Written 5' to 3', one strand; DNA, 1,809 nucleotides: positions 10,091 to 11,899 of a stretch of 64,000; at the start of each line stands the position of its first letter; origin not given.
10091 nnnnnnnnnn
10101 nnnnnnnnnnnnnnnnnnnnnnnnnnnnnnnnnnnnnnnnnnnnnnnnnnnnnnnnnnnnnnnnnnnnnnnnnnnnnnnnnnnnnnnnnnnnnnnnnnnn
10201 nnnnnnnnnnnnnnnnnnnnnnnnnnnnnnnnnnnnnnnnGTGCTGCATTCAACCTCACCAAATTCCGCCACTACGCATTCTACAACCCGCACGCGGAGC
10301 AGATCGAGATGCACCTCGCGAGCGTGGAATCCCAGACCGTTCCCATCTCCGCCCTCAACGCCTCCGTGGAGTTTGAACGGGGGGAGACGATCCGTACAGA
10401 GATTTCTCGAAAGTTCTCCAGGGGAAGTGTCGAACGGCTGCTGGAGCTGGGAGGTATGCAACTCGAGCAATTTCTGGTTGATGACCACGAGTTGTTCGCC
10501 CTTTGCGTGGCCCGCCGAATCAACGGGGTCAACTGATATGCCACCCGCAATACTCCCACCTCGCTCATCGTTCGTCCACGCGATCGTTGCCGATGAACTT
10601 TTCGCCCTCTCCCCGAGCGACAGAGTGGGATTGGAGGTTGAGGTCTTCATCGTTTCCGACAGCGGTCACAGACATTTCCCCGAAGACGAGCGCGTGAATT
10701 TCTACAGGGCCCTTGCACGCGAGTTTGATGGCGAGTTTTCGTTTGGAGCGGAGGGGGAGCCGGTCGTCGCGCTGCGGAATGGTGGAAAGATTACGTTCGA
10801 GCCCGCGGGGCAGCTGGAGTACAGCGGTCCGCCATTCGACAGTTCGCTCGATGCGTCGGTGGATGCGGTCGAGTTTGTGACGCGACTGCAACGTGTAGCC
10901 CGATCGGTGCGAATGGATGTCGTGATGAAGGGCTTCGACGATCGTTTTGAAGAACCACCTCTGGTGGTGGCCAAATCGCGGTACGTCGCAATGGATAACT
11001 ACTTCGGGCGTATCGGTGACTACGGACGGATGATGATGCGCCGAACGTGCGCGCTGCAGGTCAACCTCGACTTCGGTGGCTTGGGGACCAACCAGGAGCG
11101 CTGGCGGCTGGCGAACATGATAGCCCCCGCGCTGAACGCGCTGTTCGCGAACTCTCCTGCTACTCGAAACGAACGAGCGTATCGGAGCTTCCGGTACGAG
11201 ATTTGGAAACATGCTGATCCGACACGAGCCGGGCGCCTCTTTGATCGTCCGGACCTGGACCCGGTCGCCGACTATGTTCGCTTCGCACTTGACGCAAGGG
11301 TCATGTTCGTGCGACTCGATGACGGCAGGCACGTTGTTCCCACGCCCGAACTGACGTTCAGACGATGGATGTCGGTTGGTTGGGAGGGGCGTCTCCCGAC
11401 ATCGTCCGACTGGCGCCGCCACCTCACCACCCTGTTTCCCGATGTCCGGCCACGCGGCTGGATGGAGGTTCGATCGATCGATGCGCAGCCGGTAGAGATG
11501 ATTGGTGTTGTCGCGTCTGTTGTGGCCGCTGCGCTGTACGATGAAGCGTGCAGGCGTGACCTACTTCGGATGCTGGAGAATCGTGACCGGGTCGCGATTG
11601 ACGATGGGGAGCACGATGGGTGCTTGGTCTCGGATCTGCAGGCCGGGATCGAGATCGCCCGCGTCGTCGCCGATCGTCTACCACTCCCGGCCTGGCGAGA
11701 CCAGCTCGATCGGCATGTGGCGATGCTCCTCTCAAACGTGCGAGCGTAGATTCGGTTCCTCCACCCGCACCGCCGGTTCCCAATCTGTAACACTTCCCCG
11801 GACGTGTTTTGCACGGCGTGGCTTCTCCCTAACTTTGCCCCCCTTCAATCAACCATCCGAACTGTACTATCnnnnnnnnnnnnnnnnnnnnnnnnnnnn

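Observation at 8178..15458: Mycobacterial-type ergothioneine pathway (egtB-egtD-egtA ... egtC) split by lipoate/redox genes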

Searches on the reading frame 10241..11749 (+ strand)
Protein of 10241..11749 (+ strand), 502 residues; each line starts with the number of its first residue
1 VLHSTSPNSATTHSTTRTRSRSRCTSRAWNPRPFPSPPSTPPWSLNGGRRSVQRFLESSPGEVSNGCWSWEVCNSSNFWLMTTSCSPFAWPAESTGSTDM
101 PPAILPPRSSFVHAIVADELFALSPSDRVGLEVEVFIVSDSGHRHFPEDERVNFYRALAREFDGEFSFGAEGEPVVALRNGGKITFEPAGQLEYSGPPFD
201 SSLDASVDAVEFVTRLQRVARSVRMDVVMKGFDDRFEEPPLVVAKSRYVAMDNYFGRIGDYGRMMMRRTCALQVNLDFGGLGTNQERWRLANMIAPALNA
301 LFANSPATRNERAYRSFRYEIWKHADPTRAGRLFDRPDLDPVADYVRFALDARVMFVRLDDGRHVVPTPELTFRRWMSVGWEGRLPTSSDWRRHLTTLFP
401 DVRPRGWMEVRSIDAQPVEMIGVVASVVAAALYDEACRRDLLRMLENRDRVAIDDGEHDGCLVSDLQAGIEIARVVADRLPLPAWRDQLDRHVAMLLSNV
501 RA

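Call 4: search_protein_families(library=ncbifam, proteins=[window:10241-11749:+], max_evalue=0.001)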
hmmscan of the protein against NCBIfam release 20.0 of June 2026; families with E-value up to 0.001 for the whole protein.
window:10241-11749:+ (502 aa): 2 families
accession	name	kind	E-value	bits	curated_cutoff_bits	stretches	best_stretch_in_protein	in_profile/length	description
TIGR03444.1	EgtA_Cys_ligase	equivalog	2.2e-62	211.2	370.8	1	117-434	3-319/390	ergothioneine biosynthesis glutamate--cysteine ligase EgtA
TIGR01436.1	glu_cys_lig_pln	equivalog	4.1e-46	157.3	463.15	1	128-444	23-348/446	glutamate--cysteine ligase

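Call 5: search_protein_families(library=pfam, proteins=[window:10241-11749:+], max_evalue=0.001)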
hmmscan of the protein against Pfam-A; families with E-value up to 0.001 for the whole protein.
window:10241-11749:+ (502 aa): 1 family
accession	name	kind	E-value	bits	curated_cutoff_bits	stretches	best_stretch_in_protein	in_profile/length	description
PF04107.18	GCS2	-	2.2e-37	129.5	21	1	179-435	33-277/291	Glutamate-cysteine ligase family 2(GCS2)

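Call 8: find_homologous_proteins(query=window:10538-11749:+, max_evalue=1e-10)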
Query window:10538-11749:+ (403 aa): 1556 proteins with E <= 1e-10 among 8000 candidates; the best 120 are listed.
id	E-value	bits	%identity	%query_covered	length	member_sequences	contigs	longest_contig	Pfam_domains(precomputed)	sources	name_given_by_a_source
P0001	1.3e-270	915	100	100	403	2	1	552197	PF04107.19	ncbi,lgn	-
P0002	3.6e-188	644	72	98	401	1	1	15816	PF04107.19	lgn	-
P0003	7.5e-139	481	56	98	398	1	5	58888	PF04107.19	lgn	-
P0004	9.0e-111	389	49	95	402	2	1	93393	PF04107.19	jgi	-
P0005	6.0e-109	383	48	99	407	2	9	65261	PF04107.19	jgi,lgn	-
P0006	3.2e-99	351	51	92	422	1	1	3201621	PF04107.19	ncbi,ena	-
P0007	1.7e-97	345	48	90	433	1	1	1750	PF04107.19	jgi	jgi:glutamate--cysteine ligase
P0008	9.9e-96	339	46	93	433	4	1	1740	PF04107.19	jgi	jgi:glutamate--cysteine ligase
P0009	2.9e-95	338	47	90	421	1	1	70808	PF04107.19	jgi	-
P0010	4.2e-95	337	47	91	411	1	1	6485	PF04107.19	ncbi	-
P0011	4.8e-95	337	46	95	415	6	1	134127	PF04107.19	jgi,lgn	jgi:glutamate--cysteine ligase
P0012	7.6e-95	336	50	85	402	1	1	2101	PF04107.19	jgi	jgi:glutamate--cysteine ligase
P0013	9.2e-95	336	45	93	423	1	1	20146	PF04107.19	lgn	-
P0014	1.2e-93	332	46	90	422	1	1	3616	PF04107.19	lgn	-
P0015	1.6e-92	329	46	96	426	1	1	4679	PF04107.19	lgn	-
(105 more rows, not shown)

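Call 10: search_solved_structures(query=window:10538-11749:+, max_evalue=0.001, show_alignments=1)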
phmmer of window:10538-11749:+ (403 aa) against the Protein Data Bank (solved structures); distinct sequences matched with E-value up to 0.001: 3.
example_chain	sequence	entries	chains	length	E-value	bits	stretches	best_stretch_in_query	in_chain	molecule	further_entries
6gmo_A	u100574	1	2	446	1.4e-41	146.2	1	29-344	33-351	Glutamate--cysteine ligase, chloroplastic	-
2gwc_A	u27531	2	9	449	1.4e-41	146.2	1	29-344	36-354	Glutamate cysteine ligase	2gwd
9ufc_A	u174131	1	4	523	9.9e-41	143.3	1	29-346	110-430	Glutamate--cysteine ligase, chloroplastic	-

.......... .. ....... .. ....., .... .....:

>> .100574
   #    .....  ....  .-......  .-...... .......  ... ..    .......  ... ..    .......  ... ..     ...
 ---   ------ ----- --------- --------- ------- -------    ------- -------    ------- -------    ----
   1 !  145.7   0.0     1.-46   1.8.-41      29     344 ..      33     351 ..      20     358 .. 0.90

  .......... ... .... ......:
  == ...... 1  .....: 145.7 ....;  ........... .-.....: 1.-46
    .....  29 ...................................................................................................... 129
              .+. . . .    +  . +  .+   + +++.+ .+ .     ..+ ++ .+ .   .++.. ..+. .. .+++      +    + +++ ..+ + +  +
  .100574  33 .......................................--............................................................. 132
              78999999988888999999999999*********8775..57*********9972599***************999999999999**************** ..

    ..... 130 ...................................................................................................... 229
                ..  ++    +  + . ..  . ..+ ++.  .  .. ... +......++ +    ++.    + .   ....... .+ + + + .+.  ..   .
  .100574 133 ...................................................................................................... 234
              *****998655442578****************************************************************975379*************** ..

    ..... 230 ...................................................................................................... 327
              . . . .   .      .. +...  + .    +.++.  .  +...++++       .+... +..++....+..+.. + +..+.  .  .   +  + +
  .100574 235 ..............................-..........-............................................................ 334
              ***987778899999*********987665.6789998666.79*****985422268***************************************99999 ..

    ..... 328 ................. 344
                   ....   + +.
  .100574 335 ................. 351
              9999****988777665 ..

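Call 13: find_related_loci(query=A1, collection=genome_contigs, flank=10000)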
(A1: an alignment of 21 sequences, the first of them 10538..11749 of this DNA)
Query A1 (403 aa) in genome_contigs; peptide patterns used: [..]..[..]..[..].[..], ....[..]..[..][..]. (x = any residue, [..] = any of these).
599 stretches matched a pattern (row limit reached: there are more); 531 encode a relative of the query (tblastn E <= 1e-3); the best 80 are kept; 80 distinct loci.
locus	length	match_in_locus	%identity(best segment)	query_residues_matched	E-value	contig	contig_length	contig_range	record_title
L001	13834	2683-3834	47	3-373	4e-91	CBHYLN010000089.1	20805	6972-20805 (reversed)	MAG TPA_asm: uncultured bacterium isolate ERR14722427_metabat2_28 genome assembly, contig: ERZ27336822.1190, whole genom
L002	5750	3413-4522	46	27-387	4e-89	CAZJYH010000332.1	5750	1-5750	MAG TPA_asm: uncultured Alphaproteobacteria bacterium isolate SRP342105_co1_110 genome assembly, contig: NODE_19928_leng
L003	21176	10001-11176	45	11-390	4e-88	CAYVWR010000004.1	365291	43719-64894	MAG TPA_asm: uncultured Alphaproteobacteria bacterium isolate SRP344714_co2_242 genome assembly, contig: NODE_34_length_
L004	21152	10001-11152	45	28-373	2e-85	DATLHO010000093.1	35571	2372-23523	MAG TPA_asm: Candidatus Kapaibacterium sp. isolate SMAG_U13642 k141_1011034, whole genome shotgun sequence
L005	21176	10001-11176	45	11-390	2e-85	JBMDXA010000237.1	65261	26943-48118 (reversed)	MAG: Candidatus Kapaibacteriota bacterium isolate FBaNitRs1_5 FBaNitRs1_contig237, whole genome shotgun sequence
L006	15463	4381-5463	40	11-358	2e-66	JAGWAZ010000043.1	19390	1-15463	MAG: Chlorobiota bacterium isolate 277c_20 scaffold_2898, whole genome shotgun sequence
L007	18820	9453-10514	42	11-349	2e-62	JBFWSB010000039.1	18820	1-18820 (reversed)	MAG: Candidatus Kapaibacterium sp. isolate CA_2019_TPBF_22 NODE_13531_length_18820_cov_3.132937_TPBF, whole genome shotg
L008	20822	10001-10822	46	78-349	2e-60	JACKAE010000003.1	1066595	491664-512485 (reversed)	MAG: Ignavibacteria bacterium isolate HK-STAS-BACT-82 HK-STAS-BACT-82_3, whole genome shotgun sequence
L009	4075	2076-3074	36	30-346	3e-55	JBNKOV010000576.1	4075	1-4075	MAG: Holophagae bacterium isolate G1G2.bin.25.strict NODE_576_length_4075_cov_2.167584, whole genome shotgun sequence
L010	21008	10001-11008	36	27-346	9e-55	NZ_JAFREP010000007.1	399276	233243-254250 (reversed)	Acanthopleuribacter pedis strain KCTC 12899 Scaffold7_1, whole genome shotgun sequence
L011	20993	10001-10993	36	30-346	2e-53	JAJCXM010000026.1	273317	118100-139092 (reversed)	MAG: Holophagae bacterium isolate OFTM365 OFTM365_25, whole genome shotgun sequence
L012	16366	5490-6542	40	16-356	2e-53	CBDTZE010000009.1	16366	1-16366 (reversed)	MAG TPA_asm: uncultured Nitriliruptoria bacterium isolate SRR7614695_binner123_Refined_70 genome assembly, contig: ERZ23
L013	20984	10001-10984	37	21-346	1e-53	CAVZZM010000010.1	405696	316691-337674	MAG: uncultured Isosphaeraceae bacterium isolate MFD01721.bin.2.221 genome assembly, contig: contig_38134, whole genome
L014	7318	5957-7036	37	29-382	6e-53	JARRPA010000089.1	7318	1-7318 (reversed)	MAG: Gemmatimonadota bacterium isolate Spart_164_MAG scaffold_1232, whole genome shotgun sequence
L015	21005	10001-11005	35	28-346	1e-52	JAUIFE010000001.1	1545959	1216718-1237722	MAG: Holophagae bacterium isolate 8_bin.70 NODE_4_length_1545959_cov_49.303876, whole genome shotgun sequence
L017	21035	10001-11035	37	28-374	4e-52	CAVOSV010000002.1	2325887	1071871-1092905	MAG: uncultured Gemmatimonadales bacterium isolate MFD00392.bin.1.1 genome assembly, contig: contig_4921, whole genome s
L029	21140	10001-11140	34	23-403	1e-48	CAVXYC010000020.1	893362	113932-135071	MAG: uncultured Chloroflexia bacterium isolate MFD02840.bin.2.323 genome assembly, contig: contig_5318, whole genome sho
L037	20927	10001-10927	37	30-350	4e-47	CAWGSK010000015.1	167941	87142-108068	MAG: uncultured Gemmatimonadales bacterium isolate MFD05684.bin.2.194 genome assembly, contig: contig_67090, whole genom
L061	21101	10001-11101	35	11-374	2e-45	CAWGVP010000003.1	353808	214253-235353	MAG: uncultured Gemmatimonadales bacterium isolate MFD09206.bin.1.208 genome assembly, contig: contig_2644, whole genome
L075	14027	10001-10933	37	18-335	2e-44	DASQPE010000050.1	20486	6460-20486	MAG TPA_asm: Gemmatimonadales bacterium isolate SMAG_U10821 k141_689338, whole genome shotgun sequence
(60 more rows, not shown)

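Call 32: search_protein_families(library=ncbifam, proteins=[L012:5397-6815:+, L017:9923-11173:+, L029:9914-11278:+], max_evalue=1e-10)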
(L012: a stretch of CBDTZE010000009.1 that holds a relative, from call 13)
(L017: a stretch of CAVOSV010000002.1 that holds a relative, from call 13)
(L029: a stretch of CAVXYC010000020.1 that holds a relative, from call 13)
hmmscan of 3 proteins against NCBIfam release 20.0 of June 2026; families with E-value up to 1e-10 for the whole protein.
L012:5397-6815:+ (472 aa): 2 families
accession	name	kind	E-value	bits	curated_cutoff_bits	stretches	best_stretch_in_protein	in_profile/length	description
TIGR03444.1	EgtA_Cys_ligase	equivalog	2.7e-61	207.6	370.8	1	47-443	13-389/390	ergothioneine biosynthesis glutamate--cysteine ligase EgtA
TIGR01436.1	glu_cys_lig_pln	equivalog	8e-35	120.1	463.15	1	103-452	78-432/446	glutamate--cysteine ligase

L017:9923-11173:+ (416 aa): 2 families
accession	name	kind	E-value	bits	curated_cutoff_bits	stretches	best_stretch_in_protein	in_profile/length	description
TIGR03444.1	EgtA_Cys_ligase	equivalog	1.1e-61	208.8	370.8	1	26-408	12-390/390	ergothioneine biosynthesis glutamate--cysteine ligase EgtA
TIGR01436.1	glu_cys_lig_pln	equivalog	7.6e-41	140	463.15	1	20-338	14-345/446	glutamate--cysteine ligase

L029:9914-11278:+ (454 aa): 2 families
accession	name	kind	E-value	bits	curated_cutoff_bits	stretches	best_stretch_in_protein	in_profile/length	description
TIGR03444.1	EgtA_Cys_ligase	equivalog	1.1e-73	248.4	370.8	1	34-424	9-390/390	ergothioneine biosynthesis glutamate--cysteine ligase EgtA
TIGR01436.1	glu_cys_lig_pln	equivalog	1.2e-37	129.4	463.15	1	37-431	21-431/446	glutamate--cysteine ligase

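Call 33: find_encoding_contigs(protein=P0001, flank=1000, max_places=3)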
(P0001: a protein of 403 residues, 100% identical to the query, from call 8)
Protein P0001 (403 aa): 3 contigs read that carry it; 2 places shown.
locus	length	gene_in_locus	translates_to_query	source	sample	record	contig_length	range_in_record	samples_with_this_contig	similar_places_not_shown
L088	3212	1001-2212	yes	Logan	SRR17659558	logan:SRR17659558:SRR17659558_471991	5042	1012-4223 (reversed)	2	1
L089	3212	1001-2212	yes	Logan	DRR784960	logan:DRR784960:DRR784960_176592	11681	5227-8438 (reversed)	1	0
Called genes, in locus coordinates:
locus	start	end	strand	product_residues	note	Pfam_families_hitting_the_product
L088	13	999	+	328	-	PF10017:Methyltransf_33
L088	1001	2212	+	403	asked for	PF04107:GCS2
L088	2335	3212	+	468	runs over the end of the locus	PF00890:FAD_binding_2 (weak), PF01134:GIDA (faint), PF01266:DAO (faint), PF07992:Pyr_redox_2, PF12831:FAD_oxidored (weak), PF13738:Pyr_redox_3 (weak), PF00070:Pyr_redox, PF02852:Pyr_redox_dim, +3 more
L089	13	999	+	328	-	PF10017:Methyltransf_33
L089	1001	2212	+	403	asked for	PF04107:GCS2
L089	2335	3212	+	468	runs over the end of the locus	PF00890:FAD_binding_2 (weak), PF01134:GIDA (faint), PF01266:DAO (faint), PF07992:Pyr_redox_2, PF12831:FAD_oxidored (weak), PF13738:Pyr_redox_3 (weak), PF00070:Pyr_redox, PF02852:Pyr_redox_dim, +3 more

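Call 34: find_encoding_contigs(protein=P0006, flank=10000, max_places=2)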
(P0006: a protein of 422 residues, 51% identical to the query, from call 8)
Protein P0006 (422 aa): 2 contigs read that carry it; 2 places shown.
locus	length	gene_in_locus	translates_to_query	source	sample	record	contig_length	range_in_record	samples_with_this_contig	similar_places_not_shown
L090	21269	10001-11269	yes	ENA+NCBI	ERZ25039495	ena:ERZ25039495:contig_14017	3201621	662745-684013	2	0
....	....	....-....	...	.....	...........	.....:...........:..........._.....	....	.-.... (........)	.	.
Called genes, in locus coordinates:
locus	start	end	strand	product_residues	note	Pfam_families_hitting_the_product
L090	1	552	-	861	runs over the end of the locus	PF11897:DUF3417, PF00343:Phosphorylase, PF28476:GlgP_C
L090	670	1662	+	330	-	-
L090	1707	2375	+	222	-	PF00578:AhpC-TSA, PF08534:Redoxin, PF00085:Thioredoxin (faint), PF13098:Thioredoxin_2 (weak), PF13905:Thioredoxin_8 (weak)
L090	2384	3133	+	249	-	PF22435:MRM3-like_sub_bind (faint), PF00588:SpoU_methylase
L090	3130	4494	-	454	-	-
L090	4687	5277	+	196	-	PF04542:Sigma70_r2, PF08281:Sigma70_r4_2, PF04545:Sigma70_r4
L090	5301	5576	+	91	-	-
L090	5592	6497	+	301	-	-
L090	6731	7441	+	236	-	-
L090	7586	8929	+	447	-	PF12867:DinB_2, PF03781:FGE-sulfatase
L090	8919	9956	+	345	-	PF10017:Methyltransf_33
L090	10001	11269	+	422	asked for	PF04107:GCS2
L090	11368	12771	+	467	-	PF00890:FAD_binding_2 (faint), PF01134:GIDA (faint), PF01266:DAO (faint), PF07992:Pyr_redox_2, PF12831:FAD_oxidored (weak), PF13738:Pyr_redox_3, PF00070:Pyr_redox, PF02852:Pyr_redox_dim, +1 more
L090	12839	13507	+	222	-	PF21948:LplA-B_cat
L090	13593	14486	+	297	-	PF13230:GATase_4, PF13522:GATase_6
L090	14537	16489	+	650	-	PF00662:Proton_antipo_N, PF00361:Proton_antipo_M, PF01010:Proton_antipo_C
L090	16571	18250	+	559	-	PF01059:Oxidored_q5_N (weak), PF00361:Proton_antipo_M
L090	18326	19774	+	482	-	PF00361:Proton_antipo_M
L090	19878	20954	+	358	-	PF01628:HrcA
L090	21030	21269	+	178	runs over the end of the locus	PF01025:GrpE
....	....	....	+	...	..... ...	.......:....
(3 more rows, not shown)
